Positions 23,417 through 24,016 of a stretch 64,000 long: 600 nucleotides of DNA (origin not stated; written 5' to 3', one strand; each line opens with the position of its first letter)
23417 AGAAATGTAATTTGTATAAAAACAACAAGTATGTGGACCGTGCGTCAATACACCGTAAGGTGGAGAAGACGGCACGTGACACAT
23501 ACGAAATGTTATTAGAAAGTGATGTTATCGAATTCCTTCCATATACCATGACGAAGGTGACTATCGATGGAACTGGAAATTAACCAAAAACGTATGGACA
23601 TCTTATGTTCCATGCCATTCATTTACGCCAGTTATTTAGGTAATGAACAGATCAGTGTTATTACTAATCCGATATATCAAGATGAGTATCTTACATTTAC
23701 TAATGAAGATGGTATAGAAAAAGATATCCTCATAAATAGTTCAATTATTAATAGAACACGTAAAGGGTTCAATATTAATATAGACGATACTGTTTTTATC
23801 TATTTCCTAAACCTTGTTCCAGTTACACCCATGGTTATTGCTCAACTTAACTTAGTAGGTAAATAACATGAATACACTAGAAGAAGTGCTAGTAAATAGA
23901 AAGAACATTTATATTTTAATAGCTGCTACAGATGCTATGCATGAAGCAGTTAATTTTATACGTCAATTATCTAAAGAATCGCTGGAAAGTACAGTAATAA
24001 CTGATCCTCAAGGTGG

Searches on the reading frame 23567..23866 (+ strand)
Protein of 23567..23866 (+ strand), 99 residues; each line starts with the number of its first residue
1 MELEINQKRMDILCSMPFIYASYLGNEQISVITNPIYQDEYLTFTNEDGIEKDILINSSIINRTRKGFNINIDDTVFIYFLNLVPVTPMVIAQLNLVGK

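Call 5: search_protein_families(library=phrogs, proteins=[window:23567-23866:+], max_evalue=1)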
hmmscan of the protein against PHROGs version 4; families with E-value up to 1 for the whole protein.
window:23567-23866:+ (99 aa): 0 families

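Call 6: search_protein_families(library=pfam, proteins=[window:23567-23866:+], max_evalue=1)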
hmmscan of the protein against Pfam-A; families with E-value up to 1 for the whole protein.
window:23567-23866:+ (99 aa): 0 families

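Call 64: search_protein_families(library=ncbifam, proteins=[window:23567-23866:+], max_evalue=0.1)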
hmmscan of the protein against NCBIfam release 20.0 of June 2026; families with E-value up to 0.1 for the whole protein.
window:23567-23866:+ (99 aa): 0 families

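Call 81: find_related_loci(query=window:23567-23866:+, collection=viral_contigs, flank=1500)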
Query window:23567-23866:+ (99 aa) in viral_contigs; peptide patterns used: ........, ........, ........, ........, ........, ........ (x = any residue, [..] = any of these).
18 stretches matched a pattern, but none encodes a relative of the query by tblastn (E <= 1e-3).
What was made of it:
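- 23567..23866 (+): 99-aa protein ending in '.............'. Motif only. No relatives were found in IMG/VR (call 81).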
